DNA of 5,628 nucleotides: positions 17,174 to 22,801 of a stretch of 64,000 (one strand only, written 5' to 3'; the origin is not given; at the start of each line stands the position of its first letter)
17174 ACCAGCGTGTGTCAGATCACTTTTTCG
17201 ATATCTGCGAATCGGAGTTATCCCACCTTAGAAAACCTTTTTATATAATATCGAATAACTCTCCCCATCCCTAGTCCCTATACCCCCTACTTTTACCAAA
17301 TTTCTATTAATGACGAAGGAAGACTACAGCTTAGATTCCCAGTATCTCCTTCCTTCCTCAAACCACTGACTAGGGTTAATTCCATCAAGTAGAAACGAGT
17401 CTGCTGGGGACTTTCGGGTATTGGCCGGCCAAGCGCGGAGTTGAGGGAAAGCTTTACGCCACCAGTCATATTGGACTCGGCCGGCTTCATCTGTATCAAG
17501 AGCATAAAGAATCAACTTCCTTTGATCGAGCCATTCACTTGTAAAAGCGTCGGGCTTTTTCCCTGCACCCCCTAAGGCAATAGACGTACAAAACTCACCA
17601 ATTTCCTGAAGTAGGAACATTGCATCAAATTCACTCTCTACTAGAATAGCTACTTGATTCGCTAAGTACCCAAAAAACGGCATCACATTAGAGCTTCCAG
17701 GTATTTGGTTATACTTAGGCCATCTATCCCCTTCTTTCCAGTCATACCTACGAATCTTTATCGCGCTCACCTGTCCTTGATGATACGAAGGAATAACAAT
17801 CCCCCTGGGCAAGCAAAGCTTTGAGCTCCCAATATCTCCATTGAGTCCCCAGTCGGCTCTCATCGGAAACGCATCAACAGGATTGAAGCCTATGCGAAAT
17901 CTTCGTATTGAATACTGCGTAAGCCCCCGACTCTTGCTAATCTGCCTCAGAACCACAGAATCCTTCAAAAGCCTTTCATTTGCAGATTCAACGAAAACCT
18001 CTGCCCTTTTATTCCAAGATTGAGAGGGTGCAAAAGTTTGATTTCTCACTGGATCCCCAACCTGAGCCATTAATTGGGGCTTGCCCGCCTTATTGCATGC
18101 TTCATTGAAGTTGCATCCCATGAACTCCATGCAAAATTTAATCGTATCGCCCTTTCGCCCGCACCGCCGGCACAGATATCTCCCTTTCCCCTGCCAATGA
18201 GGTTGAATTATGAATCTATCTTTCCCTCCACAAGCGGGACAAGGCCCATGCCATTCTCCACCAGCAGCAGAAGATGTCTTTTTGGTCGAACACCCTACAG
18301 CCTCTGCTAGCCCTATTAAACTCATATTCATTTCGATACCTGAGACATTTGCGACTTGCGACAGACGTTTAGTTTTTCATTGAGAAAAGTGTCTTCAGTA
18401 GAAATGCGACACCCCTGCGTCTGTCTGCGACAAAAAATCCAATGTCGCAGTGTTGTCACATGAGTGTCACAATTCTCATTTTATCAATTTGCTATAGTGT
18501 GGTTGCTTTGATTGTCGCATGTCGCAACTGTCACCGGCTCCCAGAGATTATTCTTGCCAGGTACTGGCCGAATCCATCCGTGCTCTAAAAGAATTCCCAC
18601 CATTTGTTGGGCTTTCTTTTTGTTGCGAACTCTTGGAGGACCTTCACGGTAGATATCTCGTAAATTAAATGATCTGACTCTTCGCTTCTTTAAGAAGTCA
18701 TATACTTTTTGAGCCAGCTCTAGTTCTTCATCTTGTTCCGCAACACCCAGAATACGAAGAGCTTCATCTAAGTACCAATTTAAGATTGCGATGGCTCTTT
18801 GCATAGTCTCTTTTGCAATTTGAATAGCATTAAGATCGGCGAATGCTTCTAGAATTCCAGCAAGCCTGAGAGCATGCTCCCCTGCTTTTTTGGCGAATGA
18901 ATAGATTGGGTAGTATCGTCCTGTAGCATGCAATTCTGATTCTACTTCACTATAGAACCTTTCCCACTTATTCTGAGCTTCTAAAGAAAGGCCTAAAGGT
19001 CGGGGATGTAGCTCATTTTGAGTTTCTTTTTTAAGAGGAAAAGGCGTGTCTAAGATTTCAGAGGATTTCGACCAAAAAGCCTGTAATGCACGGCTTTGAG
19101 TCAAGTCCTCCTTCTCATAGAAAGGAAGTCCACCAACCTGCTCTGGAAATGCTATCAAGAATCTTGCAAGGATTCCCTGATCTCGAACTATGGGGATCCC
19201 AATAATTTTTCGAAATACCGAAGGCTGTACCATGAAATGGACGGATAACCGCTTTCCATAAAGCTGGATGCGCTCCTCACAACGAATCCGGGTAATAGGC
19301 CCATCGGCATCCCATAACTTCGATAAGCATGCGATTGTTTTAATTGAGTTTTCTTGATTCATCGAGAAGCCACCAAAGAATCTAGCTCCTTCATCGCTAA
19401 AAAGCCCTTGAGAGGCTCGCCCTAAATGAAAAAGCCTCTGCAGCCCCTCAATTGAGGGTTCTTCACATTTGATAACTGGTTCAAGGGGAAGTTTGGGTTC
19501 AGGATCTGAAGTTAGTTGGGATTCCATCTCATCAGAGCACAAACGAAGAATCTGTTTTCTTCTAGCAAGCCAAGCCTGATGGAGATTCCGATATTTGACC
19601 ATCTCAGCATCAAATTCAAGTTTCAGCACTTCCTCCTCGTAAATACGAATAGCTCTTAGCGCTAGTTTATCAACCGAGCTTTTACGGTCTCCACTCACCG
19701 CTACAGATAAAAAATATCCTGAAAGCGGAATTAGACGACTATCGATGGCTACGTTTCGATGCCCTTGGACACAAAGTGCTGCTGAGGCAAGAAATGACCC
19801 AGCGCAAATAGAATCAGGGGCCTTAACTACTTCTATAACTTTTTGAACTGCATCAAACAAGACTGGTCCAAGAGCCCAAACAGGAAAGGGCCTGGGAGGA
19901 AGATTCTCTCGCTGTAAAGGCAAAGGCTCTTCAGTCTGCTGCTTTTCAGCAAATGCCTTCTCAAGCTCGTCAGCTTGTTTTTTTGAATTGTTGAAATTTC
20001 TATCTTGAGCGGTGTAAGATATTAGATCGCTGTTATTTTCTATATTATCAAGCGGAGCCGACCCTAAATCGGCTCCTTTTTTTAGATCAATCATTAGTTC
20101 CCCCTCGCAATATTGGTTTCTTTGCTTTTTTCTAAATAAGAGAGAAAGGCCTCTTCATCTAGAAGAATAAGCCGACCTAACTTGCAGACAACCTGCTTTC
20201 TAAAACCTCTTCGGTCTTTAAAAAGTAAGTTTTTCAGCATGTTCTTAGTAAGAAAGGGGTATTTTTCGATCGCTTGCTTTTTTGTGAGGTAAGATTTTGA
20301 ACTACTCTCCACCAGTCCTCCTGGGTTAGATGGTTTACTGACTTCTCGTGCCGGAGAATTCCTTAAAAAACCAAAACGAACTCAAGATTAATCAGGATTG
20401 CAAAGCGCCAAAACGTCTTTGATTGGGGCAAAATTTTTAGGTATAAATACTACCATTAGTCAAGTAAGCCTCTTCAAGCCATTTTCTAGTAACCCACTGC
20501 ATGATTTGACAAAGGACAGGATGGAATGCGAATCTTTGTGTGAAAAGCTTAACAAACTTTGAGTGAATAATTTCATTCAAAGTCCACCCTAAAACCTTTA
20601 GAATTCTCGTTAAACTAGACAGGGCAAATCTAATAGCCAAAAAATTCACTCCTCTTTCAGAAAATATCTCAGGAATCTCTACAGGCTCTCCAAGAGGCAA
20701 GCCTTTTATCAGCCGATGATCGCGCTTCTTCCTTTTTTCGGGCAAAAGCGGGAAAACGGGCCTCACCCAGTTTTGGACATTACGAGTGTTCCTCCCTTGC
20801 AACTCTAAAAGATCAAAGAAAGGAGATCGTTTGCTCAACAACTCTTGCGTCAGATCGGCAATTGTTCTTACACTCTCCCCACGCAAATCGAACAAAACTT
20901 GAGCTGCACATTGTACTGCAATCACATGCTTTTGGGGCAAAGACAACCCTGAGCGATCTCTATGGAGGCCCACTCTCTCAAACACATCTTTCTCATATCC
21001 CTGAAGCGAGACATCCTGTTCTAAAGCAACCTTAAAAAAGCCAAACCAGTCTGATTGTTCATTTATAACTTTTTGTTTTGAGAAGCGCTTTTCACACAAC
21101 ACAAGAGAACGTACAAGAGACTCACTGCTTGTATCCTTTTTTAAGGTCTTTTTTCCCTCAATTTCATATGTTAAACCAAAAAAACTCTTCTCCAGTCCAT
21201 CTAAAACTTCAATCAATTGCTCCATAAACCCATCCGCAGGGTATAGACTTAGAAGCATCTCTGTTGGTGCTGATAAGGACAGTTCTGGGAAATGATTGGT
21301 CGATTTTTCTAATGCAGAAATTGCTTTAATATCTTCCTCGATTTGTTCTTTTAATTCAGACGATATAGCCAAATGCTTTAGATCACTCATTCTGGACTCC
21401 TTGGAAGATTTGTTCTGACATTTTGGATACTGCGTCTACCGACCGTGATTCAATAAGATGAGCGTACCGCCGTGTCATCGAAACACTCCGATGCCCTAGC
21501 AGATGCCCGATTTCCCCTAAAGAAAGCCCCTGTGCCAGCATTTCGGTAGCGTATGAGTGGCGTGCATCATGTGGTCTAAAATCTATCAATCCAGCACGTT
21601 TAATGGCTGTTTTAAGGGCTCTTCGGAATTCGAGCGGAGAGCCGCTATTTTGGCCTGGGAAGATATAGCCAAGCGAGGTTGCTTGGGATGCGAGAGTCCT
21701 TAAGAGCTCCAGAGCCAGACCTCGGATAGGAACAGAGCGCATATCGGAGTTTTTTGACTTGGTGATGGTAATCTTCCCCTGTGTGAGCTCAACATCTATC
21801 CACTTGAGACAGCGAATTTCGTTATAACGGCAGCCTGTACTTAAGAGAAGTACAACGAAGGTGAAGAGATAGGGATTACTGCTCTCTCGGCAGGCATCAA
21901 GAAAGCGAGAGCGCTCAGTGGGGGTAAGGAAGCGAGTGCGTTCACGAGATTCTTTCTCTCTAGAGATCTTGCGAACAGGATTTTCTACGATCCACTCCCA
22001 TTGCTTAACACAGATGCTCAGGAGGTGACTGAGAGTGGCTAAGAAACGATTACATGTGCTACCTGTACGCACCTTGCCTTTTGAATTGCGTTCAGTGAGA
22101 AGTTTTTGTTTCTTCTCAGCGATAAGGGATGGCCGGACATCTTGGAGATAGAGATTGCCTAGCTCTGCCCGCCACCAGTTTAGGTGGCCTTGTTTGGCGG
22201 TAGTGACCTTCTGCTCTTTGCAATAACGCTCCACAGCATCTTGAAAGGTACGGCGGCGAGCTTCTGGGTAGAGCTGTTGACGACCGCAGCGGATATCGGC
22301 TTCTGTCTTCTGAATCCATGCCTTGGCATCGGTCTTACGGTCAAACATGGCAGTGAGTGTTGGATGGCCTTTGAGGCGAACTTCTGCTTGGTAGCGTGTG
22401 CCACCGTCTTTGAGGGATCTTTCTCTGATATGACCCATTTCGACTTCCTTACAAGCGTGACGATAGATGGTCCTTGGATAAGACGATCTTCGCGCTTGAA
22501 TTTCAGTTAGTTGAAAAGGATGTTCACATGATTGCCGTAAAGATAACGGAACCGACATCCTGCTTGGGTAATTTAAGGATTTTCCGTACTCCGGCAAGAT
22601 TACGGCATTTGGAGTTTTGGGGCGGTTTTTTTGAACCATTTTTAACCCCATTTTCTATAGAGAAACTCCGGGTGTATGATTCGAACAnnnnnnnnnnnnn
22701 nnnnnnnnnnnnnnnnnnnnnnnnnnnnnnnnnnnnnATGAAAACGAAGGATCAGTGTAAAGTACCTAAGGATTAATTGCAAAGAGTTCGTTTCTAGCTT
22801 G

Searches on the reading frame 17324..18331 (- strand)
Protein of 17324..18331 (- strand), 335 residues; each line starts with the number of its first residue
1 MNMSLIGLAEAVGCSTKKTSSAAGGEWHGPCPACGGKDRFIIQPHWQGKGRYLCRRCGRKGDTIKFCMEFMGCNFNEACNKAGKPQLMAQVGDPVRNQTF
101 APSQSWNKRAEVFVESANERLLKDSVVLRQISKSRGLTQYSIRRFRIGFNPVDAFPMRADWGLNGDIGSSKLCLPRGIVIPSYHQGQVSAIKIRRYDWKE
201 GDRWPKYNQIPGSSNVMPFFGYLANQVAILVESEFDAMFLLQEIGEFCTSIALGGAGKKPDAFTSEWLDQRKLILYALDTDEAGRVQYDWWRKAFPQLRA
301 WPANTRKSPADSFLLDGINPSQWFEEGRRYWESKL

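Call 11: search_protein_families(library=pfam, proteins=[window:17324-18331:-], max_evalue=0.001)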
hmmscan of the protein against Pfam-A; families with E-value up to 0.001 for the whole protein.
window:17324-18331:- (335 aa): 2 families
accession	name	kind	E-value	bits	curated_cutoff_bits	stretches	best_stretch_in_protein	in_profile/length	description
PF08273.17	Zn_Ribbon_Prim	-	9.5e-09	35.9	23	1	28-63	3-36/37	Zinc-binding domain of primase-helicase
PF01807.25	Zn_ribbon_DnaG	-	6e-06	26.4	24.9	1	23-82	28-85/98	CHC2 zinc finger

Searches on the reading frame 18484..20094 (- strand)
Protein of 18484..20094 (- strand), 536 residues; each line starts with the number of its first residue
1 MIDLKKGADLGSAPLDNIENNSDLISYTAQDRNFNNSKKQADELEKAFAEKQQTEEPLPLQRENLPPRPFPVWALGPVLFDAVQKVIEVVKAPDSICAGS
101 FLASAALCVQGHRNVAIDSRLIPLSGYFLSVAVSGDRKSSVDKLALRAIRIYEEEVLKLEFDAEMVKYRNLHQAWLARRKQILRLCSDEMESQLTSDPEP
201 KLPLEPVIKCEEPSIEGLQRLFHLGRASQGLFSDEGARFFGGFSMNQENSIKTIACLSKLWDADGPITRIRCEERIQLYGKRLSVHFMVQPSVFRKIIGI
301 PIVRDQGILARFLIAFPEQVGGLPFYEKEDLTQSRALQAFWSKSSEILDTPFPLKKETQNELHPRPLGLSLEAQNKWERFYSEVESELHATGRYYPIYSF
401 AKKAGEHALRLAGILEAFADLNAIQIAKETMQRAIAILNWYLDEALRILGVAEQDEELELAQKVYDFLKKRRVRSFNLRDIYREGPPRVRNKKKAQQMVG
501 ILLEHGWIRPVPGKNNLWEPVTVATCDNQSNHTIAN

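Call 11: search_protein_families(library=pfam, proteins=[window:18484-20094:-], max_evalue=0.001)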
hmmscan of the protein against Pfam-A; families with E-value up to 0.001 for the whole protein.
window:18484-20094:- (536 aa): 1 family
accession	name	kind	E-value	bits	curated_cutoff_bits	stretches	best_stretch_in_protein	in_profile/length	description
PF13148.11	DUF3987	-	4.2e-74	250.3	27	1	91-450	1-363/364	Protein of unknown function (DUF3987)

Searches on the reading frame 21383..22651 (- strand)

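Call 42: search_protein_families(library=pfam, proteins=[window:21383-22651:-], max_evalue=0.00001)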
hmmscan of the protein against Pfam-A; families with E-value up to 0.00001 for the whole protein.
window:21383-22651:- (422 aa): 1 family
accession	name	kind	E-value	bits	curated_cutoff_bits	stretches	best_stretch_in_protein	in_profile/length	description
PF00589.27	Phage_integrase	-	5.2e-31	108.2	27.1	1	241-400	2-169/172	Phage integrase family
